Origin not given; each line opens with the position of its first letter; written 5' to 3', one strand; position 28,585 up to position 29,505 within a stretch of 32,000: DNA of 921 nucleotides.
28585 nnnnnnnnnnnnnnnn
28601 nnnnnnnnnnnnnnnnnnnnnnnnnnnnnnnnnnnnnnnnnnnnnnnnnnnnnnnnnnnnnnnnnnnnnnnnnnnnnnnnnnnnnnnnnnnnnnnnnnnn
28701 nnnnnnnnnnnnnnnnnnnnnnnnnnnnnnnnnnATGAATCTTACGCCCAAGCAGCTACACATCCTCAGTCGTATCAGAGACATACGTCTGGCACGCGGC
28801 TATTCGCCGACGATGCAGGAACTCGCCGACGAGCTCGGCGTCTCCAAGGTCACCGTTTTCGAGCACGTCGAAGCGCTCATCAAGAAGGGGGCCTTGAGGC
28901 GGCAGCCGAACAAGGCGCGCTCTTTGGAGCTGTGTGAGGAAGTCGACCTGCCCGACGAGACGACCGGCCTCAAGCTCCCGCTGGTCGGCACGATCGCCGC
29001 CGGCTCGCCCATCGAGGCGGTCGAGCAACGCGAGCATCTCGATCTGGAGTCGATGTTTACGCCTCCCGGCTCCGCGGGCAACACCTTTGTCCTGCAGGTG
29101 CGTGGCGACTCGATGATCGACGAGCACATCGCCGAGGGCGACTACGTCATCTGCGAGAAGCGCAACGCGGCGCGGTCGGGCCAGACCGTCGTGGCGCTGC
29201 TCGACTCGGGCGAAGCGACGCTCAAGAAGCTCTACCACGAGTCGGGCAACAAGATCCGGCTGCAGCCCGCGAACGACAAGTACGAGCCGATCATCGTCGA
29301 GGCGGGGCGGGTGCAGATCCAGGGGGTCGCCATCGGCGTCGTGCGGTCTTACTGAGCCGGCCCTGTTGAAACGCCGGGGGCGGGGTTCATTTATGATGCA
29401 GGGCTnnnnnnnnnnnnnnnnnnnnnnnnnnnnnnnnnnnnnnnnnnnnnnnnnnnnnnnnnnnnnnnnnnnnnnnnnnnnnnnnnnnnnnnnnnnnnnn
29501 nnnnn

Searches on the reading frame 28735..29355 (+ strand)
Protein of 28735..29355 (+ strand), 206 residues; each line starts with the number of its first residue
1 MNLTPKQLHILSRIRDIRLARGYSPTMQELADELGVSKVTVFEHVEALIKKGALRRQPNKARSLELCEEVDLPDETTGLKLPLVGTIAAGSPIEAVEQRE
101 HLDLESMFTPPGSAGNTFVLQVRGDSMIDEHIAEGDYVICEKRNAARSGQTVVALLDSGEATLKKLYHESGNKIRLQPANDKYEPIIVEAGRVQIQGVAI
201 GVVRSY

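Call 9: search_protein_families(library=pfam, proteins=[window:28735-29355:+], max_evalue=0.01)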
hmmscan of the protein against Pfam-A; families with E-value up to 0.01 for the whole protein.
window:28735-29355:+ (206 aa): 15 families
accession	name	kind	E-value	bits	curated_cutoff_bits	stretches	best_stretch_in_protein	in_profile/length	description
PF00717.28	Peptidase_S24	-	3.3e-29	101.4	23.3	1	82-200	1-116/116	Peptidase S24-like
PF01726.22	LexA_DNA_bind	-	4.3e-13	49.3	23.7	1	2-62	3-64/65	LexA DNA binding domain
PF01047.28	MarR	-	6.3e-07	29.6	24.6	1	3-60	1-53/59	MarR family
PF12802.13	MarR_2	-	5.3e-06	26.9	27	1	3-60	3-56/61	MarR family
PF21984.2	DnaD_N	-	0.00015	22.3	27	1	1-66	12-77/101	DnaD N-terminal domain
PF00392.27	GntR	-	0.00023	21.2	27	1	12-60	11-60/64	Bacterial regulatory proteins, gntR family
PF08279.18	HTH_11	-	0.00028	21.1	25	1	21-52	13-43/55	HTH domain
PF04967.18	HTH_10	-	0.00042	20.5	23.1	1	26-51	25-50/53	HTH DNA binding domain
PF13412.12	HTH_24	-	0.00042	20.3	21.9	1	26-52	19-45/48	Winged helix-turn-helix DNA-binding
PF09339.16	HTH_IclR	-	0.00043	20.4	22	1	22-58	15-52/52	IclR helix-turn-helix domain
PF01978.25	TrmB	-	0.00047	20.4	25.6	1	26-60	24-58/68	Sugar-specific transcriptional regulator TrmB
PF00440.29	TetR_N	-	0.0016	18.6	24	1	20-44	11-36/47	Bacterial regulatory proteins, tetR family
PF13545.12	HTH_Crp_2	-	0.0023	18.3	27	1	25-57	23-56/70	Crp-like helix-turn-helix domain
PF13551.12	HTH_29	-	0.0068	16.9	28.1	0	19-63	8-53/64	Winged helix-turn helix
PF22451.2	NirdL-like_HTH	-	0.0083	16.1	27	0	28-55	20-47/47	Siroheme decarboxylase NirDL-like HTH domain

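Call 10: find_encoding_contigs(protein=window:28735-29355:+, flank=10000, max_places=10)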
Protein window:28735-29355:+ (206 aa): no gene with exactly this product is on record in the collection.

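Call 11: find_related_loci(query=window:28735-29355:+, collection=genome_contigs, flank=8000)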
Query window:28735-29355:+ (206 aa) in genome_contigs; peptide patterns used: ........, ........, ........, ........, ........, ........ (x = any residue, [..] = any of these).
600 stretches matched a pattern (row limit reached: there are more); 438 encode a relative of the query (tblastn E <= 1e-3); the best 80 are kept; 80 distinct loci.
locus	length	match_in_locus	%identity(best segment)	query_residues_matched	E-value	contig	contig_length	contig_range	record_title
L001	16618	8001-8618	90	1-206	2e-125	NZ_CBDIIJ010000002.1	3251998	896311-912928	MAG: Mucisphaera sp. isolate e74750a0-4925-4113-9a6d-5b4dc61a6ea5 contig_2, whole genome shotgun sequence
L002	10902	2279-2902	77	1-206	5e-105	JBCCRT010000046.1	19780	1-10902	MAG: Planctomycetota bacterium isolate P01_D01_bin.39 k141_1358508_length_19780_cov_75.5101, whole genome shotgun sequen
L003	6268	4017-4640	76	1-206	6e-105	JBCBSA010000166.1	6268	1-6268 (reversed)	MAG: Planctomycetota bacterium isolate J06638_12 NODE_166_length_6268_cov_5.158133, whole genome shotgun sequence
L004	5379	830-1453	76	1-206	2e-103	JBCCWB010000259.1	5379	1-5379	MAG: Planctomycetota bacterium isolate P01_E01_bin.51 k141_217914_length_5379_cov_41.0000, whole genome shotgun sequence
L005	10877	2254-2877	75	1-206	5e-101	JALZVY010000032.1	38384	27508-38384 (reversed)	MAG: Phycisphaera sp. isolate g3_MAG_00007 g3_MAG_00007_000000000032, whole genome shotgun sequence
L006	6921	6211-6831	75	1-206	5e-100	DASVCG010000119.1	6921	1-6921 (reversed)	MAG TPA_asm: Phycisphaeraceae bacterium isolate SMAG_U2000 k141_812457, whole genome shotgun sequence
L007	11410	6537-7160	75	1-206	1e-99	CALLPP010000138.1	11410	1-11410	MAG: uncultured Algisphaera sp. isolate H4_Bin_Bin_122_1_1 genome assembly, contig: c_000001390628, whole genome shotgun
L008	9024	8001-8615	73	1-206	3e-99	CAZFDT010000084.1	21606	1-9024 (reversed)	MAG TPA_asm: uncultured Phycisphaeraceae bacterium isolate binchicken_co350_112 genome assembly, contig: NODE_3076_lengt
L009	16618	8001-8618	70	1-206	8e-99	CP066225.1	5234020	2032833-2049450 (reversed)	Planctomycetota bacterium strain ZRK32 chromosome, complete genome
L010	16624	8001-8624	73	1-206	7e-99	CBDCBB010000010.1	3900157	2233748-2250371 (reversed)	MAG: Phycisphaeraceae bacterium isolate ac71d75b-ad6c-4cba-be0d-1cdc756c9577 genome assembly, contig: contig_10, whole g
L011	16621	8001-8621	71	1-206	1e-98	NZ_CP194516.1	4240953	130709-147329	Poriferisphaera sp. WC338 chromosome, complete genome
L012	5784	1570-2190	73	2-205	2e-98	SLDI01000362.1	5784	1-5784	MAG: Phycisphaeraceae bacterium isolate CSSed162cmB_538 CSSed16-2cmB-69184, whole genome shotgun sequence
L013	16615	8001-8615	71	1-206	4e-97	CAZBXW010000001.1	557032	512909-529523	MAG TPA_asm: uncultured Phycisphaera sp. isolate binchicken_co58_37 genome assembly, contig: NODE_2_length_557032_cov_37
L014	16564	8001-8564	76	1-189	1e-96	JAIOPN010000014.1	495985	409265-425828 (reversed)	MAG: Planctomycetota bacterium isolate LakeFargette_0920_ALND_MAG_66_46 LacPavin_0920_ALND_scaffold_122870, whole genome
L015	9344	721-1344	73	1-206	7e-96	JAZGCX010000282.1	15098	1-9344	MAG: Phycisphaeraceae bacterium isolate SCS3bin.28 SCS3bin.28_282, whole genome shotgun sequence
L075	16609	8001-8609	62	1-206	9e-78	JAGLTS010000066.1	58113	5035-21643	MAG: Phycisphaerales bacterium isolate RS_11_12 ZL20.bin.12.fa_66, whole genome shotgun sequence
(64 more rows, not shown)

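Call 19: find_homologous_proteins(query=window:28735-29355:+, max_evalue=1e-60)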
Query window:28735-29355:+ (206 aa): 4298 proteins with E <= 1e-60 among 8000 candidates; the best 120 are listed.
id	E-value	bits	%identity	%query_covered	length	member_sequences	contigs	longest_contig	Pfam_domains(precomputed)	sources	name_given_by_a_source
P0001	2.1e-128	444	100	100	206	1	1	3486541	PF01047.29,PF00717.29,PF12802.14,PF01726.23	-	-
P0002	1.3e-122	425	96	100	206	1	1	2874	PF01047.29,PF00717.29,PF12802.14,PF01726.23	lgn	-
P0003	9.3e-116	402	90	100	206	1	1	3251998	PF01047.29,PF00717.29,PF12802.14,PF01726.23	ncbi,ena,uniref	ncbi:transcriptional repressor LexA [Mucisphaera sp.]|uniref:transcriptional repressor LexA n=1 Tax=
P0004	5.7e-114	396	88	100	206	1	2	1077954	PF01047.29,PF00717.29,PF12802.14,PF01726.23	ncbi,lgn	ncbi:MAG: transcriptional repressor LexA [Phycisphaeraceae bacterium]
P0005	2.5e-99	349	79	100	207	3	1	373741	PF01047.29,PF00717.29,PF12802.14,PF01726.23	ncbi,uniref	ncbi:transcriptional repressor LexA [Phycisphaerales bacterium AB-hyl4]|uniref:LexA repressor n=1 Ta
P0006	2.2e-96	339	78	92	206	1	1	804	PF01047.29,PF00717.29,PF01726.23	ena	-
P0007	1.3e-95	337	77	100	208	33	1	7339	PF00717.29,PF01726.23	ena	-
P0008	4.3e-95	335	77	100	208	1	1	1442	PF00717.29,PF01726.23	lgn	-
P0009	7.3e-95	334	76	100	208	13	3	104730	PF01047.29,PF00717.29,PF01726.23,PF21984.3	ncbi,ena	ncbi:MAG: transcriptional repressor LexA [Algisphaera sp.]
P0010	8.2e-95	334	79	100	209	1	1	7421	PF01047.29,PF00717.29,PF12802.14,PF00392.28,PF01726.23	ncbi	-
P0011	1.2e-94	333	77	100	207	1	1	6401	PF01047.29,PF00717.29,PF01726.23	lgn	-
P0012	3.5e-94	332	76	100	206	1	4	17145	PF01047.29,PF00717.29,PF01726.23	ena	-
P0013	4.3e-94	332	76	100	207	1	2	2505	PF01047.29,PF00717.29,PF01726.23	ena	-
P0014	4.6e-94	332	75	100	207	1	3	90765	PF01047.29,PF00717.29,PF01726.23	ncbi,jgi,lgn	jgi:repressor LexA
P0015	5.6e-94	331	77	100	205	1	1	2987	PF01047.29,PF00717.29,PF12802.14,PF01726.23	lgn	-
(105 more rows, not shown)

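Call 21: find_encoding_contigs(protein=P0002, flank=10000)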
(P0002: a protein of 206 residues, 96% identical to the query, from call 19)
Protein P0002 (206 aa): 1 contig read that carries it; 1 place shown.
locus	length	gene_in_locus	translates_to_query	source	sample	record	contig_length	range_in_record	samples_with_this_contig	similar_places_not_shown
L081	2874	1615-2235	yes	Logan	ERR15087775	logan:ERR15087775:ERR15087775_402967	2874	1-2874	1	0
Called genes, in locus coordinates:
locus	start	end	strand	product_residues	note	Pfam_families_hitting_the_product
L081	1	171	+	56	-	?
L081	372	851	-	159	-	-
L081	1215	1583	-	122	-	-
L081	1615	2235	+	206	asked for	PF01047:MarR (weak), PF01726:LexA_DNA_bind, PF12802:MarR_2 (weak), PF00717:Peptidase_S24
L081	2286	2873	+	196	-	?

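Call 22: find_encoding_contigs(protein=P0004, flank=10000)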
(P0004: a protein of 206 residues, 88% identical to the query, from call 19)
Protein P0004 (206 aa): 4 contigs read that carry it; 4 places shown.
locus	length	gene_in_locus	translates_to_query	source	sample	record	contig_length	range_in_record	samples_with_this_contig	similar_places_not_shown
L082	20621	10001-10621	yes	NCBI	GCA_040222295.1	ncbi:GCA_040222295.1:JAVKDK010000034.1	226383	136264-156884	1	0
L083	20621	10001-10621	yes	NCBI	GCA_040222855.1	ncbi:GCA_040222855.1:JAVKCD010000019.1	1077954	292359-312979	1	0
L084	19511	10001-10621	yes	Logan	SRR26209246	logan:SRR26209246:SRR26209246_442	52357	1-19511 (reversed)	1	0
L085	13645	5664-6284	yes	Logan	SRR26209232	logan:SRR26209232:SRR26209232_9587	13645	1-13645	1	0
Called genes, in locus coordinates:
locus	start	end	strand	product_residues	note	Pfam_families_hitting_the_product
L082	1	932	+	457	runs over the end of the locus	PF00171:Aldedh, PF05893:LuxC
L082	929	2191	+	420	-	PF00877:NLPC_P60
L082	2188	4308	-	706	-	PF05359:DUF748 (weak)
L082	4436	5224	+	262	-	-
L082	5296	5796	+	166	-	-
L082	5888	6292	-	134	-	PF00903:Glyoxalase (weak)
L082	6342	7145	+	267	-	PF22435:MRM3-like_sub_bind, PF00588:SpoU_methylase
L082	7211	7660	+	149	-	-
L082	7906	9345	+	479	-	PF08323:Glyco_transf_5, PF13579:Glyco_trans_4_4, PF13439:Glyco_transf_4, PF08323:Glyco_transf_5 (weak), PF20706:GT4-conflict, PF00534:Glycos_transf_1, PF13692:Glyco_trans_1_4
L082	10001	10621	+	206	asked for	PF01047:MarR (weak), PF01726:LexA_DNA_bind, PF12802:MarR_2 (faint), PF00717:Peptidase_S24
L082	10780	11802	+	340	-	PF17930:LpxI_N, PF06230:LpxI_C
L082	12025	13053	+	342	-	-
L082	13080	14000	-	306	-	-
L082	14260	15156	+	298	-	PF00487:FA_desaturase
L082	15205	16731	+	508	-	PF02446:Glyco_hydro_77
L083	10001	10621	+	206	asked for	PF01047:MarR (weak), PF01726:LexA_DNA_bind, PF12802:MarR_2 (faint), PF00717:Peptidase_S24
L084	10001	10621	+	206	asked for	PF01047:MarR (weak), PF01726:LexA_DNA_bind, PF12802:MarR_2 (faint), PF00717:Peptidase_S24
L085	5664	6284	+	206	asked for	PF01047:MarR (weak), PF01726:LexA_DNA_bind, PF12802:MarR_2 (faint), PF00717:Peptidase_S24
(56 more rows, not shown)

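Call 69: find_homologous_proteins(query=L075:6305-7105:-, max_evalue=1e-40)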
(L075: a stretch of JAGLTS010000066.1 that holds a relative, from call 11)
Query L075:6305-7105:- (266 aa): 54 proteins with E <= 1e-40 among 5196 candidates.
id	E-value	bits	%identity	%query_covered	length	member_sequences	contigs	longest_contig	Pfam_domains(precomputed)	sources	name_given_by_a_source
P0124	5.6e-168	575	100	99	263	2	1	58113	PF00849.28,PF01479.31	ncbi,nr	ncbi:MAG: rRNA pseudouridine synthase [Phycisphaerales bacterium]|nr:rRNA pseudouridine synthase [Ph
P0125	1.6e-78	282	56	93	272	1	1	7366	PF00849.28,PF01479.31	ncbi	-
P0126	8.9e-77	277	54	95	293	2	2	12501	PF00849.28,PF01479.31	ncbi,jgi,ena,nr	ncbi:MAG TPA: rRNA pseudouridine synthase [Phycisphaeraceae bacterium]|nr:rRNA pseudouridine synthas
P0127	1.3e-75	273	55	93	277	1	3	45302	PF00849.28,PF01479.31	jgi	jgi:23S rRNA pseudouridine2604 synthase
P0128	7.3e-74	267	55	91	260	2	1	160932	PF00849.28,PF01479.31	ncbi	-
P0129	1.7e-73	266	54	91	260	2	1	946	PF00849.28,PF01479.31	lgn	-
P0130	1.6e-57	213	49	93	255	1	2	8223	PF00849.28,PF01479.31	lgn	-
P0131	5.4e-56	208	49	93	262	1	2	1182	PF00849.28,PF01479.31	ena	-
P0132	1.3e-55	207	50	93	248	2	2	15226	PF00849.28,PF01479.31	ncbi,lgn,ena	-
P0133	2.7e-55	206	49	93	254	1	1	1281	PF00849.28,PF01479.31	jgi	-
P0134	1.1e-54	204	49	93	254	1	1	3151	PF00849.28,PF01479.31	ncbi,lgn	-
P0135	1.8e-53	200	48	92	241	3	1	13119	PF00849.28,PF01479.31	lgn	-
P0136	6.7e-53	198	49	93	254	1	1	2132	PF00849.28,PF01479.31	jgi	jgi:23S rRNA pseudouridine2604 synthase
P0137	2.1e-52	197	48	93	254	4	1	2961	PF00849.28,PF01479.31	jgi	-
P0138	5.5e-51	192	48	93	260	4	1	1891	PF00849.28,PF01479.31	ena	-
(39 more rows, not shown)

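Call 70: find_encoding_contigs(protein=P0128, flank=4000, max_places=2)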
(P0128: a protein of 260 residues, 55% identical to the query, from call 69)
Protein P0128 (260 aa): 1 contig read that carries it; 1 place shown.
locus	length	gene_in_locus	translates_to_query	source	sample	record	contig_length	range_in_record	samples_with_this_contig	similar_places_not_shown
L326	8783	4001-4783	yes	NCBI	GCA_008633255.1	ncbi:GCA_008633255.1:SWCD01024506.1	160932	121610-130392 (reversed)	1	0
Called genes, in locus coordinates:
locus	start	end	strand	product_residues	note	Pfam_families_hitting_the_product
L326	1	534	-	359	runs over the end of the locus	PF11998:DUF3493 (faint)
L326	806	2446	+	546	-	PF00082:Peptidase_S8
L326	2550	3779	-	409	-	PF00146:NADHdh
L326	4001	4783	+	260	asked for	PF01479:S4 (faint), PF00849:PseudoU_synth_2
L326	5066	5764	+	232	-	PF10502:Peptidase_S26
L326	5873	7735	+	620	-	PF13230:GATase_4 (weak), PF13522:GATase_6, PF13537:GATase_7, PF01380:SIS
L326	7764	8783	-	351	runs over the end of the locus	PF12697:Abhydrolase_6 (faint), PF02230:Abhydrolase_2 (weak), PF12146:Hydrolase_4 (faint), PF01738:DLH, PF00326:Peptidase_S9 (faint), PF07859:Abhydrolase_3 (weak)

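Call 71: find_encoding_contigs(protein=P0127, flank=4000, max_places=2)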
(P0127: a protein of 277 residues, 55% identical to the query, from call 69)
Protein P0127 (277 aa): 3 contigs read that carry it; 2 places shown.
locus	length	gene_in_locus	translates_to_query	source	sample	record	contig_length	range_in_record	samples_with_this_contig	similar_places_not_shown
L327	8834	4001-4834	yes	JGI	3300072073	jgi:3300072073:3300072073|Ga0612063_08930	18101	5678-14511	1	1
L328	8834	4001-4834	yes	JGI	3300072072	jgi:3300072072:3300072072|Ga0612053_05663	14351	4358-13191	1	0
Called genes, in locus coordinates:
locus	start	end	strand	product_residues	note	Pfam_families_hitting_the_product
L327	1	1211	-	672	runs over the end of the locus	PF01926:MMR_HSR1, PF02421:FeoB_N, PF07670:Gate, PF07664:FeoB_C, PF07670:Gate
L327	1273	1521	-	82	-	PF04023:FeoA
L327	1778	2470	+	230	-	-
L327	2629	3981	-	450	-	PF00146:NADHdh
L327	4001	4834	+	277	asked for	PF01479:S4, PF00849:PseudoU_synth_2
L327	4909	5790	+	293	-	-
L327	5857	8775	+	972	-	PF13646:HEAT_2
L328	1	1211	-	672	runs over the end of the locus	PF01926:MMR_HSR1, PF02421:FeoB_N, PF07670:Gate, PF07664:FeoB_C, PF07670:Gate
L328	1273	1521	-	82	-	PF04023:FeoA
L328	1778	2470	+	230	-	-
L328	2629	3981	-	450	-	PF00146:NADHdh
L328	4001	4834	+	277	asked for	PF01479:S4, PF00849:PseudoU_synth_2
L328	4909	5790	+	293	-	-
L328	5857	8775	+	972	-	PF13646:HEAT_2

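Call 72: find_encoding_contigs(protein=P0126, flank=4000, max_places=2)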
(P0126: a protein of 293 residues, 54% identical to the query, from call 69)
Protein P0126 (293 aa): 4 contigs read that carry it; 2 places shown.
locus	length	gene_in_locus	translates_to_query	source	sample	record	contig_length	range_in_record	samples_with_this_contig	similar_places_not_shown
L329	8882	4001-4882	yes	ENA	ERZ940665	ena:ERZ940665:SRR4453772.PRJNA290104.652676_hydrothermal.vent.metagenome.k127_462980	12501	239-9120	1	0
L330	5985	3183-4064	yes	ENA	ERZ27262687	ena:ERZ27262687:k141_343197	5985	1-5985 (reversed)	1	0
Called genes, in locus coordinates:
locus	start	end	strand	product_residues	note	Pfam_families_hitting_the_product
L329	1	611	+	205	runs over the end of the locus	PF22784:PTP-SAK, PF22785:Tc-R-P, PF00782:DSPc, PF22741:PTP-NADK, PF05706:CDKN3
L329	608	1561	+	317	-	PF03747:ADP_ribosyl_GH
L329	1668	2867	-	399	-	PF00146:NADHdh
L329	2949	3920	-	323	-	-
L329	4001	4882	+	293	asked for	PF01479:S4 (weak), PF00849:PseudoU_synth_2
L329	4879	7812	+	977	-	PF02985:HEAT (faint), PF13646:HEAT_2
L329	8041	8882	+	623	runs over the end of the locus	PF13522:GATase_6, PF13537:GATase_7, PF01380:SIS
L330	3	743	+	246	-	?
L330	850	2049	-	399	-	PF00146:NADHdh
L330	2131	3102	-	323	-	-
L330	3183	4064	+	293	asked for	PF01479:S4 (weak), PF00849:PseudoU_synth_2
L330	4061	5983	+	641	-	?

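Call 84: search_protein_families(library=pfam, proteins=[L075:3805-4527:+, L075:2441-3811:-, L075:4561-5700:-], max_evalue=0.001)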
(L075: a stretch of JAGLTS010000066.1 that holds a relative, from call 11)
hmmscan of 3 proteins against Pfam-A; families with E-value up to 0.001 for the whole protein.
L075:3805-4527:+ (240 aa): 1 family
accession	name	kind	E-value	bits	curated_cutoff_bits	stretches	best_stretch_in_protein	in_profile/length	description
PF01797.21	Y1_Tnp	-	1.2e-12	48.5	23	1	24-137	5-120/121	Transposase IS200 like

L075:2441-3811:- (456 aa): 0 families

L075:4561-5700:- (379 aa): 2 families
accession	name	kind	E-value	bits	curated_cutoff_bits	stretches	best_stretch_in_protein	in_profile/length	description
PF02317.23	Octopine_DH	-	5e-35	121.2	30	1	205-349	2-149/150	NAD/NADP octopine/nopaline dehydrogenase, alpha-helical domain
PF01210.29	NAD_Gly3P_dh_N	-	0.00033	21.1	23.1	1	21-125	1-100/158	NAD-dependent glycerol-3-phosphate dehydrogenase N-terminus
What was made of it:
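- L075 has a Y1_Tnp gene 1.5 kb away (call 84).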
